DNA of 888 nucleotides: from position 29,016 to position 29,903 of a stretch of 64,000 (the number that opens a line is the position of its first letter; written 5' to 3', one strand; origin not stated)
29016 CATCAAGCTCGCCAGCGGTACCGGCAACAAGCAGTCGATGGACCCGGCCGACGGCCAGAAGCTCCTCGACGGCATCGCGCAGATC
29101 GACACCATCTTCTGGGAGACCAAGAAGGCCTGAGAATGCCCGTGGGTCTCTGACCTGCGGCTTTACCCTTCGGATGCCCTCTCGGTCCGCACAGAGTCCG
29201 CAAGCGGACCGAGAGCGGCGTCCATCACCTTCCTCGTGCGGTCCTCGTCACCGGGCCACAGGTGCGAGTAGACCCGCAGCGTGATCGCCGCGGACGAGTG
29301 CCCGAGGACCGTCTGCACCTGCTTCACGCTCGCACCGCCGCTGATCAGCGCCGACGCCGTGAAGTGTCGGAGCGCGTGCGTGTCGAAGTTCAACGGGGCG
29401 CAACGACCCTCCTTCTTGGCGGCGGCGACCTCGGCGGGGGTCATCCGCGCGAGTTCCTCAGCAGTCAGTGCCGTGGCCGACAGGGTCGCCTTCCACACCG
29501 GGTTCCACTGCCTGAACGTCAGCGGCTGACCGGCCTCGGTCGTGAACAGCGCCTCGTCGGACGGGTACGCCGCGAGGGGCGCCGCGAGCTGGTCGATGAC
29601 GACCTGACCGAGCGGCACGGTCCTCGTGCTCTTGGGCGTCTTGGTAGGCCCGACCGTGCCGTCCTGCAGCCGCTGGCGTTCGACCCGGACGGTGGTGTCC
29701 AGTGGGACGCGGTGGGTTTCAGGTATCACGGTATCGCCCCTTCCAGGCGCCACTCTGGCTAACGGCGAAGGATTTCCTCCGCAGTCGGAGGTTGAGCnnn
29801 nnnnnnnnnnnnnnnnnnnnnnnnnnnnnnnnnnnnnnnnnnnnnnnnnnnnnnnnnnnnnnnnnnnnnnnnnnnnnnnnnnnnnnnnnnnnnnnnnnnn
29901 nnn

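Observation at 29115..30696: Decayed integrative element that targets the 3' end of the Ni-SOD gene sodN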

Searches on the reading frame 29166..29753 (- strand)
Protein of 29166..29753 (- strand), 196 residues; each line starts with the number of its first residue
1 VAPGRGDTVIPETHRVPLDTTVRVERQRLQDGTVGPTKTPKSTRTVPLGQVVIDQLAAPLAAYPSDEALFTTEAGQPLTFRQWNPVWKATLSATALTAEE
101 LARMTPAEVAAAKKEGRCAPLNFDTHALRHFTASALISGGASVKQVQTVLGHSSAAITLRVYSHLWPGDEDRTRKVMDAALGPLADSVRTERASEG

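Call 11: search_protein_families(library=pfam, proteins=[window:29166-29753:-], max_evalue=0.01)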
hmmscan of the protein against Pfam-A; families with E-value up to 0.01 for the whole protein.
window:29166-29753:- (196 aa): 1 family
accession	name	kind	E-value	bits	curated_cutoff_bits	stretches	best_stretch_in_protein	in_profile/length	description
PF00589.27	Phage_integrase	-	1.2e-12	48.4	27.1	1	34-165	58-168/172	Phage integrase family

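Call 12: find_homologous_proteins(query=window:29166-29753:-, max_evalue=0.00001)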
Query window:29166-29753:- (196 aa): 217 proteins with E <= 0.00001 among 803 candidates; the best 120 are listed.
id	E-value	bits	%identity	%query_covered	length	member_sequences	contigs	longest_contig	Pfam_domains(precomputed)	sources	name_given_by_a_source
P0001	9.1e-117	405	99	96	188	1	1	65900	PF00589.28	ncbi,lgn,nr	ncbi:MAG: phage integrase family protein [Frankiales bacterium]|nr:phage integrase family protein [F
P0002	6.2e-63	230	67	89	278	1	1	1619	PF00589.28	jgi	jgi:integrase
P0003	1.9e-60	222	67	89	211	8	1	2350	PF00589.28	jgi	jgi:integrase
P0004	1.2e-58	216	64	89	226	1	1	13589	PF00589.28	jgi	jgi:integrase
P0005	2.0e-57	212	61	88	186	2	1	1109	PF00589.28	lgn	-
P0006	1.7e-56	209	63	82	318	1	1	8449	PF00589.28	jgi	jgi:integrase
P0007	5.8e-56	207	61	88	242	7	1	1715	PF00589.28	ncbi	-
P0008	4.7e-55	204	62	90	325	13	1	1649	PF22022.3,PF00589.28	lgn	-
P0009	1.1e-54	203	63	89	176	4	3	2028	PF00589.28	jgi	jgi:integrase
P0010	2.4e-54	202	64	87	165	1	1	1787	PF00589.28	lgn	-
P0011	1.5e-53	199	61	91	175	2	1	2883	PF00589.28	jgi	jgi:integrase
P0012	2.7e-53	199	60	91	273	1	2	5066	PF00589.28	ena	-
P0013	4.6e-52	195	57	91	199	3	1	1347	PF00589.28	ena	-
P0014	1.2e-51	193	60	89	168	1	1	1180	PF00589.28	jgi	-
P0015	5.6e-51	191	59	89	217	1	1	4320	PF00589.28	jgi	jgi:integrase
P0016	9.4e-51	190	56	91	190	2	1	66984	PF00589.28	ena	-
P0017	1.3e-50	190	57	91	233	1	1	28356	PF00589.28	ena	-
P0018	1.4e-50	190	60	83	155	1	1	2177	PF00589.28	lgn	-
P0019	1.9e-50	189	56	91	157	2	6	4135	PF00589.28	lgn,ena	-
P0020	3.3e-50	188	62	91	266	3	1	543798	PF00589.28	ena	-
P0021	1.3e-49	187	55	90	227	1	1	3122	PF00589.28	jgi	jgi:integrase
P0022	2.6e-49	186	61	89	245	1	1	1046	PF00589.28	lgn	-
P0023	2.8e-49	185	57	87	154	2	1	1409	PF00589.28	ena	-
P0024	5.1e-49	185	56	91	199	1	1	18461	PF00589.28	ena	-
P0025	6.1e-49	184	57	85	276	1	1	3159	PF00589.28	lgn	-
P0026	7.1e-49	184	53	91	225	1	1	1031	PF00589.28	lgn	-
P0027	7.4e-49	184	57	90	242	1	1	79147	PF00589.28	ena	-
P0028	7.6e-49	184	57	90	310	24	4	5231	PF00589.28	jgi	jgi:integrase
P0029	9.0e-49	184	58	85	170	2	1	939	PF00589.28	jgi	jgi:integrase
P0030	1.2e-48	183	55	91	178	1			PF00589.28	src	-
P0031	1.7e-48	183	56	91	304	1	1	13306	PF00589.28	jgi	jgi:integrase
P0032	1.8e-48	183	58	88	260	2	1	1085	PF00589.28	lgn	-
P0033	2.8e-48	182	56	82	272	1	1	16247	PF00589.28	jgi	jgi:integrase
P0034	3.0e-48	182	56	90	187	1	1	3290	PF00589.28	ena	-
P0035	3.4e-48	182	55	90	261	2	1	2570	PF00589.28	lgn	-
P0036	3.7e-48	182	57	90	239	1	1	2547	PF00589.28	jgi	jgi:integrase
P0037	4.9e-48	181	55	91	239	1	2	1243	PF00589.28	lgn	-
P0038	5.0e-48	181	56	91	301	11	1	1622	PF22022.3,PF00589.28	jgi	-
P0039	7.7e-48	181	60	84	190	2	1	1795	PF00589.28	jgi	jgi:integrase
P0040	1.1e-47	180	60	81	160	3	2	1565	PF00589.28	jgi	jgi:integrase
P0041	1.1e-47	180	56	91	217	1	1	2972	PF00589.28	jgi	jgi:integrase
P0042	1.6e-47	180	59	85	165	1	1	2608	PF00589.28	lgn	-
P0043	1.7e-47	180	56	91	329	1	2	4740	PF00589.28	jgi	jgi:integrase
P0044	2.4e-47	179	56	91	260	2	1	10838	PF00589.28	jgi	jgi:integrase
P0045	2.5e-47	179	55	90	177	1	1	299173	PF00589.28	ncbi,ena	-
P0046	3.5e-47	179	56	85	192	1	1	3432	PF00589.28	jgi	jgi:integrase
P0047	5.1e-47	178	55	90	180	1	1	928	PF00589.28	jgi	jgi:integrase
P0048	5.5e-47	178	55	88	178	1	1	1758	PF00589.28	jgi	jgi:integrase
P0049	5.9e-47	178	55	91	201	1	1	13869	PF00589.28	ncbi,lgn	ncbi:MAG: site-specific integrase [Marmoricola sp.]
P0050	8.1e-47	177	59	84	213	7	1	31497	PF00589.28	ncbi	ncbi:site-specific integrase [Streptomyces sp. PSRA5]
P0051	8.5e-47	177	56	84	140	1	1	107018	PF00589.28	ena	-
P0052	1.0e-46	177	58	84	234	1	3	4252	PF00589.28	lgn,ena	-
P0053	1.2e-46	177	57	85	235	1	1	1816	PF00589.28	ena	-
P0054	1.2e-46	177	56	90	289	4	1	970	PF00589.28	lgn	-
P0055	2.2e-46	176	54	91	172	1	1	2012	PF00589.28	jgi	jgi:integrase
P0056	5.9e-46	175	58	88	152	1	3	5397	PF00589.28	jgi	jgi:integrase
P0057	8.0e-46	174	56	89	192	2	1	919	PF00589.28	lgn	-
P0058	8.1e-46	174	57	84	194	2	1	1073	PF00589.28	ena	-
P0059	1.1e-45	174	55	91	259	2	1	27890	PF00589.28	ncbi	-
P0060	1.9e-45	173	55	91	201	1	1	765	PF00589.28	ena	-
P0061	2.7e-45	172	54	91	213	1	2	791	PF00589.28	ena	-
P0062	3.7e-45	172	54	89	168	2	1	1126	PF00589.28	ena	-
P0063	5.4e-45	172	55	84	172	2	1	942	PF00589.28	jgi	jgi:integrase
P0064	5.5e-45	171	55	90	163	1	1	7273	PF00589.28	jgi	jgi:integrase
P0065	6.0e-45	171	54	91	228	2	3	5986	PF00589.28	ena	-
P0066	7.0e-45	171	55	91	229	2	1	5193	PF00589.28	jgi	jgi:integrase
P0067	9.4e-45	171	55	85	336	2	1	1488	PF00589.28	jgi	jgi:integrase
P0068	9.5e-45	171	55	89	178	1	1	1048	PF00589.28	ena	-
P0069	1.2e-44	170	55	88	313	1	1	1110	PF00589.28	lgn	-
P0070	1.3e-44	170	56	86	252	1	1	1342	PF00589.28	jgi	jgi:integrase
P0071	1.8e-44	170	54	85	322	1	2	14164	PF00589.28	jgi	jgi:integrase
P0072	2.2e-44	170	60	74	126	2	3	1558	PF00589.28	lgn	-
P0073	7.0e-44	168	52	91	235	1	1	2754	PF00589.28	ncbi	ncbi:MAG: site-specific integrase, partial [Nocardioides sp.]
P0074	1.3e-43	167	55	80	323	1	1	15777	PF22022.3,PF00589.28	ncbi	-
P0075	1.3e-43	167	51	90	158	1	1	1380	PF00589.28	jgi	jgi:integrase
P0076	1.8e-43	167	52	89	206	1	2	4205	PF00589.28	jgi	jgi:integrase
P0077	4.0e-43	165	52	87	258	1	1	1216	PF00589.28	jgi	jgi:integrase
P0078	4.1e-43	165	58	79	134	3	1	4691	PF00589.28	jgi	jgi:integrase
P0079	4.4e-43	165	56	79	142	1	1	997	PF00589.28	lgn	-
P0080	5.3e-43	165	53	85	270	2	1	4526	PF00589.28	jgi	jgi:integrase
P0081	6.1e-43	165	51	90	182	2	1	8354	PF00589.28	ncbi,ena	-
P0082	7.4e-43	165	53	91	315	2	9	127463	PF00589.28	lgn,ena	-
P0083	8.0e-43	164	53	91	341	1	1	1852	PF00589.28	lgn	-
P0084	1.0e-42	164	52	91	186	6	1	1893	PF00589.28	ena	-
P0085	1.6e-42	163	55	81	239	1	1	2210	PF00589.28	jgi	jgi:integrase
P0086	1.7e-42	163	58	79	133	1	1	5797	PF00589.28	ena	-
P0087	2.0e-42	163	53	91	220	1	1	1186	PF00589.28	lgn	-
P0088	2.7e-42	163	53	86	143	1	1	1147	PF00589.28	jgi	jgi:integrase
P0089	2.8e-42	163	51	91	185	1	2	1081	PF00589.28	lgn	-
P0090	7.5e-42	161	51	90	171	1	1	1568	PF00589.28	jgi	jgi:integrase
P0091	8.6e-42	161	52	88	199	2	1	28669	PF00589.28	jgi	jgi:integrase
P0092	9.2e-42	161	51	91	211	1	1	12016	PF00589.28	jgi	-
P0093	1.2e-41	161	52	90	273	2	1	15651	PF00589.28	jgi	jgi:integrase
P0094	1.7e-41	160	50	90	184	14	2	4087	PF00589.28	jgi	jgi:integrase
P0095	2.2e-41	160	53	90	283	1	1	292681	PF00589.28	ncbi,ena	-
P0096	5.8e-41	158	56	74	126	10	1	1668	PF00589.28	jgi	-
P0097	6.9e-41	158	55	81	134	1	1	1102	PF00589.28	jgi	jgi:integrase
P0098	1.1e-40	157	54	84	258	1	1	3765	PF00589.28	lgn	-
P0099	1.7e-40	157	54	79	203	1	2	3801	PF00589.28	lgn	-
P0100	1.7e-40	157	48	96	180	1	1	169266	PF00589.28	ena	-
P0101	3.0e-40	156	51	88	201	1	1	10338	PF00589.28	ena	-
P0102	1.2e-39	154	51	89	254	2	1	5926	PF00589.28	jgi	jgi:integrase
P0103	3.2e-39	153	50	89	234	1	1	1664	PF00589.28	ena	-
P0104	4.1e-39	152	51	83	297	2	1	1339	PF24623.3,PF00589.28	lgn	-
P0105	1.3e-38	151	55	81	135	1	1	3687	PF00589.28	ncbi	-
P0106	8.6e-38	148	52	80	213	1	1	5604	PF00589.28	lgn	-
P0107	2.7e-36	143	49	89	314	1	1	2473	PF00589.28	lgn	-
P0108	4.2e-36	143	54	75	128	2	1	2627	PF00589.28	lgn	-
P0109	2.0e-35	140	56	69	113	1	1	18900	PF00589.28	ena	-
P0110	2.4e-35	140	53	77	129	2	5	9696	PF00589.28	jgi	jgi:integrase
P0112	2.9e-34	137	52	77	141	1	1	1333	PF00589.28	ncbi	-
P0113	1.1e-33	135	55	74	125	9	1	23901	PF00589.28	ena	-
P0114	2.3e-33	134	49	76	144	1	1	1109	PF00589.28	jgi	jgi:integrase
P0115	2.0e-32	131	55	72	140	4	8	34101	PF00589.28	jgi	jgi:integrase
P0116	2.3e-32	130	57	64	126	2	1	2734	PF00589.28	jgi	-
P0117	4.9e-32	129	55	70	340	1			PF22022.3,PF00589.28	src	-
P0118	2.3e-31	127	51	76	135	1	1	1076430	PF00589.28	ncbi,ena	-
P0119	4.3e-31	126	45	88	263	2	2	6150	PF00589.28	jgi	jgi:integrase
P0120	4.9e-31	126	47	84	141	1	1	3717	PF00589.28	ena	-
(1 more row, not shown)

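Call 14: find_encoding_contigs(protein=P0082, flank=6000, max_places=4)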
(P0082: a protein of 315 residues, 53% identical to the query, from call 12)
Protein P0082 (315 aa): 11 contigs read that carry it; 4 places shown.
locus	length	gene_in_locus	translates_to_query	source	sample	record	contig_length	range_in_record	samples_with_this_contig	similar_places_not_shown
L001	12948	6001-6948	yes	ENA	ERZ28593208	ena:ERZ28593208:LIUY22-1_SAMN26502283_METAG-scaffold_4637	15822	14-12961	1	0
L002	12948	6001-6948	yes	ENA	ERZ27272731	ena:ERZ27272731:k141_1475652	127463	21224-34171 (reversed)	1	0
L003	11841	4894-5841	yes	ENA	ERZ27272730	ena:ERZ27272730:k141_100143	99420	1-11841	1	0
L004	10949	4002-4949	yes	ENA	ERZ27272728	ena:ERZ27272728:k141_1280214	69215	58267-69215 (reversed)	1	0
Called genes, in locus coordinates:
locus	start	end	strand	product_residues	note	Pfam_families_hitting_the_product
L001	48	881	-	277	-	PF04542:Sigma70_r2, PF04539:Sigma70_r3, PF08281:Sigma70_r4_2, PF04545:Sigma70_r4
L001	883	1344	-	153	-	-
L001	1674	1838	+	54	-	PF01381:HTH_3, PF13560:HTH_31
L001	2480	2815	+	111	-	-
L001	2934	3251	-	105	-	-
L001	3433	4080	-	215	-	PF04586:Peptidase_S78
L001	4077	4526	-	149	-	-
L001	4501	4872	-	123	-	PF12728:HTH_17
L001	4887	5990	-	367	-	PF20441:TerL_nuclease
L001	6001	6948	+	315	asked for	PF00589:Phage_integrase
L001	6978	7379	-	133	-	PF09055:Sod_Ni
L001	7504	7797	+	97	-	PF10502:Peptidase_S26 (faint)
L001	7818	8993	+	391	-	PF00390:malic, PF03949:Malic_M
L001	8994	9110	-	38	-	-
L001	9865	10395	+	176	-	PF13238:AAA_18 (weak)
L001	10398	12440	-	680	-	PF14742:GDE_N_bis, PF06202:GDE_C (faint), PF22422:MGH1-like_GH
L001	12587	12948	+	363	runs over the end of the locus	PF00356:LacI, PF00532:Peripla_BP_1, PF13407:Peripla_BP_4 (weak), PF13377:Peripla_BP_3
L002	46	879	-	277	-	PF04542:Sigma70_r2, PF04539:Sigma70_r3, PF08281:Sigma70_r4_2, PF04545:Sigma70_r4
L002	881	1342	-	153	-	-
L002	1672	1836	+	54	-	PF01381:HTH_3, PF13560:HTH_31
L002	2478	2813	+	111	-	-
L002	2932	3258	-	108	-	-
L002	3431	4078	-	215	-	PF04586:Peptidase_S78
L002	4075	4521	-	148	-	-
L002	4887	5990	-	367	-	PF20441:TerL_nuclease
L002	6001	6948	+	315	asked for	PF00589:Phage_integrase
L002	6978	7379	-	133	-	PF09055:Sod_Ni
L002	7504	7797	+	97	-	PF10502:Peptidase_S26 (faint)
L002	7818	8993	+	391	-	PF00390:malic, PF03949:Malic_M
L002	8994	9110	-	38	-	-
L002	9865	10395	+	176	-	PF13238:AAA_18 (weak)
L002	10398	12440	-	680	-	PF14742:GDE_N_bis, PF06202:GDE_C (faint), PF22422:MGH1-like_GH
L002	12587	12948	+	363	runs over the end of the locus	PF00356:LacI, PF00532:Peripla_BP_1, PF13407:Peripla_BP_4 (weak), PF13377:Peripla_BP_3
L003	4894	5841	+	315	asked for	PF00589:Phage_integrase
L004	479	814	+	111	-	-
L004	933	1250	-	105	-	-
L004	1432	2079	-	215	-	PF04586:Peptidase_S78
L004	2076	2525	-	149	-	-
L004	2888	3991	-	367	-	PF20441:TerL_nuclease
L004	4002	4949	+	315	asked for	PF00589:Phage_integrase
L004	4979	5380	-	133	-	PF09055:Sod_Ni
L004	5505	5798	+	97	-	PF10502:Peptidase_S26 (faint)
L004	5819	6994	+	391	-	PF00390:malic, PF03949:Malic_M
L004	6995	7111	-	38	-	-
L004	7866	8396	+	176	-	PF13238:AAA_18 (weak)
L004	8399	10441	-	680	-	PF14742:GDE_N_bis, PF06202:GDE_C (faint), PF22422:MGH1-like_GH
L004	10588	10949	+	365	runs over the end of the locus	PF00356:LacI, PF00532:Peripla_BP_1, PF13407:Peripla_BP_4 (weak), PF13377:Peripla_BP_3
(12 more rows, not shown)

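Call 15: find_encoding_contigs(protein=P0016, flank=6000, max_places=3)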
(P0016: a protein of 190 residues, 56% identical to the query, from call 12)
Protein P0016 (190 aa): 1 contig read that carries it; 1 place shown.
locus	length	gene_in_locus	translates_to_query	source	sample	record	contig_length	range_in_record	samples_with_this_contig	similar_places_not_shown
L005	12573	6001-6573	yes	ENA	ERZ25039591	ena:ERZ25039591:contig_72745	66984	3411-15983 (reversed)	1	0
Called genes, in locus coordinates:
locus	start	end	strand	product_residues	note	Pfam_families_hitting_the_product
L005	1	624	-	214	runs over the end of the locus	PF13518:HTH_28 (faint), PF21321:HTH_66 (weak), PF04255:DUF433 (weak)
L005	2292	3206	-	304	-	PF01695:IstB_IS21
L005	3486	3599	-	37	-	PF22483:Mu-transpos_C_2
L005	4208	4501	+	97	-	-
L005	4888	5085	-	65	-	-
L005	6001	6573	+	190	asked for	PF00589:Phage_integrase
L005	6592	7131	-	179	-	PF11937:DUF3455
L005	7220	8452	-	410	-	PF00155:Aminotran_1_2 (faint), PF00266:Aminotran_5, PF01053:Cys_Met_Meta_PP (weak)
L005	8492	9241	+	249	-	PF05175:MTS, PF13847:Methyltransf_31 (weak), PF08242:Methyltransf_12, PF13649:Methyltransf_25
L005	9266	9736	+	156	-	PF19853:DUF6328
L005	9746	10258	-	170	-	PF00201:UDPGT, PF04101:Glyco_tran_28_C, PF06722:EryCIII-like_C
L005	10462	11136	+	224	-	-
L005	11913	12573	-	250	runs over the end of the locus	PF03167:UDG (weak)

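Call 22: find_related_loci(query=A3, collection=genome_contigs, flank=10000)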
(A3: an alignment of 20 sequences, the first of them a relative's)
Query A3 (315 aa) in genome_contigs; peptide patterns used: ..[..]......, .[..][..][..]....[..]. (x = any residue, [..] = any of these).
573 stretches matched a pattern; 354 encode a relative of the query (tblastn E <= 1e-3); the best 80 are kept; 80 distinct loci.
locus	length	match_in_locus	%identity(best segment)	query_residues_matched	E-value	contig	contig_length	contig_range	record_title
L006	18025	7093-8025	79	4-312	3e-162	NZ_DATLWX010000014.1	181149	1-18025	MAG: Nocardioides sp. isolate SMAG_U13231 k141_323802, whole genome shotgun sequence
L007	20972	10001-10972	69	4-314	2e-136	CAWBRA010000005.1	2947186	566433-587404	MAG: uncultured Actinomycetota bacterium isolate MFD01275.bin.1.267 genome assembly, contig: contig_4623, whole genome s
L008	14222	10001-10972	70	4-314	5e-134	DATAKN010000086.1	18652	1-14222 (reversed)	MAG TPA_asm: Marmoricola sp. isolate SMAG_U6939 k141_293626, whole genome shotgun sequence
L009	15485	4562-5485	71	4-314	3e-133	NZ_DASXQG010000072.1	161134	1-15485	MAG: Nocardioides sp. isolate SMAG_U5428 k141_6671891, whole genome shotgun sequence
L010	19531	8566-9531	68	4-312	1e-130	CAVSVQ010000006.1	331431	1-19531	MAG: uncultured Actinomycetota bacterium isolate MFD05684.bin.2.127 genome assembly, contig: contig_73737, whole genome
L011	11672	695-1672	67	4-312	2e-128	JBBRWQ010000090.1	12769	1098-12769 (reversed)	MAG: Actinomycetales bacterium isolate La4_metabat2.030 La4_metabat2.030_K_1884914_L_12769_cov_18.1729, whole genome sho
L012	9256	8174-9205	62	4-315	2e-127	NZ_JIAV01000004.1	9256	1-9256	Nocardioides sp. URHA0032 N538DRAFT_scaffold00013.13_C, whole genome shotgun sequence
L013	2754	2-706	85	80-314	3e-133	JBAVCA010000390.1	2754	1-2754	MAG: Nocardioides sp. isolate MFD05648_ilm_asm_bin3 k127_175812, whole genome shotgun sequence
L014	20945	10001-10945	64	4-315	3e-122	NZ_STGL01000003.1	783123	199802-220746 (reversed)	Nocardioides sp. GY 10127 Scaffold2_1, whole genome shotgun sequence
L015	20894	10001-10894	64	4-302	1e-121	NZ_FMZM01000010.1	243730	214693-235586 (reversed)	Nocardioides lianchengensis strain CGMCC 4.6858, whole genome shotgun sequence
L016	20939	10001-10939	65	4-315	4e-120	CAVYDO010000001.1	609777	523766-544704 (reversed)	MAG: uncultured Actinomycetota bacterium isolate MFD04935.bin.1.56 genome assembly, contig: contig_16081, whole genome s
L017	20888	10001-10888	62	4-300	8e-114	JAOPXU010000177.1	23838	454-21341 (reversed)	MAG: Nocardioides sp. isolate RYN_209 scaffold_2016744, whole genome shotgun sequence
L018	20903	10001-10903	60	4-307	1e-110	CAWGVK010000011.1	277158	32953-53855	MAG: uncultured Actinomycetota bacterium isolate MFD04212.bin.2.132 genome assembly, contig: contig_3382, whole genome s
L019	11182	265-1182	59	4-312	9e-111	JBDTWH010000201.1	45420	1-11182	MAG: Actinomycetota bacterium isolate cluster3_bin.87 NODE_2009_length_45420_cov_58.628260, whole genome shotgun sequenc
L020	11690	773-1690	59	4-312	3e-110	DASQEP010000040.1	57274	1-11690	MAG TPA_asm: Dermatophilaceae bacterium isolate SMAG_U11757 k141_834765, whole genome shotgun sequence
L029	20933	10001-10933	57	4-299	8e-103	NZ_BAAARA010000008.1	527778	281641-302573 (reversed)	Saccharopolyspora halophila strain JCM 16221 sequence08, whole genome shotgun sequence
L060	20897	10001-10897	53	4-300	1e-95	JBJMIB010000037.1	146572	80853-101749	MAG: Jatrophihabitantaceae bacterium isolate H2_16_all_fractions_metab_126_69_30 k255_8842963, whole genome shotgun sequ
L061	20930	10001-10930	54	4-298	1e-95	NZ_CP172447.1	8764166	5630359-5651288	Streptomyces sp. BBFR25 chromosome, complete genome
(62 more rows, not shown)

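Call 27: search_dna_similar(query=P0082, collection=phages, mode=protein, max_rows=15)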
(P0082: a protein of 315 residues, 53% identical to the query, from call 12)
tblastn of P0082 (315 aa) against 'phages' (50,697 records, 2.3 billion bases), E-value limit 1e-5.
Records with a match: 1970; places in all: 1985; records where one place covers at least 80% of the query: 1353.
Best place of each record, by identity: <60% 1970.
By first word of the organism name: Mycobacterium 672; Streptococcus 470; Gordonia 190; Staphylococcus 111; Paenibacillus 87; Bacteriophage 58; Arthrobacter 40; Pseudomonas 39; Helicobacter 39; Listeria 32; and 57 more.
By host as written in the record: Mycobacterium smegmatis mc2 155 461; Gordonia terrae 3612 159; - 131; Mycobacterium smegmatis mc#155 99; Staphylococcus aureus 42; Paenibacillus larvae 38; Helicobacter pylori 32; Listeria monocytogenes 26; and 600 more.
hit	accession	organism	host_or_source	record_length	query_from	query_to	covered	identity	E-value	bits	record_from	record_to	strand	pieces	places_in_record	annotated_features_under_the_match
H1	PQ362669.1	Arthrobacter phage Kukla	Arthrobacter globiformis B-2979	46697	9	309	96%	33.5%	2e-28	120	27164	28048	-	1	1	36: tyrosine integrase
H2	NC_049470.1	Arthrobacter phage TripleJ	Arthrobacter globiformis NRRL B-2979 SEA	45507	9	309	96%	31.6%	3e-27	117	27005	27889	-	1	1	37: integrase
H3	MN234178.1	Arthrobacter phage TripleJ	Arthrobacter globiformis NRRL B-2979 SEA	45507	9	309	96%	31.6%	3e-27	117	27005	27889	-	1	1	37: tyrosine integrase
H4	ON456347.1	Gordonia phage Finkle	Gordonia terrae 3612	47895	4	301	95%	30.8%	8e-23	104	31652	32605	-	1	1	45: tyrosine integrase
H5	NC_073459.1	Gordonia phage Finkle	Gordonia terrae 3612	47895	4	301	95%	30.8%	8e-23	104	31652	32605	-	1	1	45: tyrosine integrase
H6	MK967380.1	Rhodococcus phage Sleepyhead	Rhodococcus erythropolis NRRL B-1574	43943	4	299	94%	30.8%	5e-29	122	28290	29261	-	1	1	38: tyrosine integrase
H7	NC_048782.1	Rhodococcus phage Sleepyhead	Rhodococcus erythropolis NRRL B-1574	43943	4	299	94%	30.8%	5e-29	122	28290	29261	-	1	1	38: site-specific integrase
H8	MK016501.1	Mycobacterium phage Nebkiss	Mycobacterium smegmatis mc2 155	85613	4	297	93%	30.3%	9e-21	99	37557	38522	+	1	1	56: integrase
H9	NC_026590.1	Mycobacterium phage Gaia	Mycobacterium smegmatis mc2 155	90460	4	297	93%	30.3%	9e-21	99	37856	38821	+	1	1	52: integrase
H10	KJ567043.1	Mycobacterium phage Gaia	Mycobacterium smegmatis mc2 155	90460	4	297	93%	30.3%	9e-21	99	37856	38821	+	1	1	52: integrase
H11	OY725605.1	Siphoviridae sp. ctl617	-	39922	36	296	83%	33.4%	5e-24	108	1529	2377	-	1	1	integrase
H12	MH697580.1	Gordonia phage Catfish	Gordonia terrae 3612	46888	2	295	93%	29.4%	3e-21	100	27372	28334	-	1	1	37: integrase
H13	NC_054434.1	Gordonia phage Catfish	Gordonia terrae 3612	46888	2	295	93%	29.4%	3e-21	100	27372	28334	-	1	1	37: integrase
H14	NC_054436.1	Gordonia phage Schmidt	Gordonia terrae 3612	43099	4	309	97%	28.2%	7e-22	101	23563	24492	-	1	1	32: integrase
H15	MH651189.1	Gordonia phage Schmidt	Gordonia terrae 3612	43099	4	309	97%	28.2%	7e-22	101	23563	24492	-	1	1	32: integrase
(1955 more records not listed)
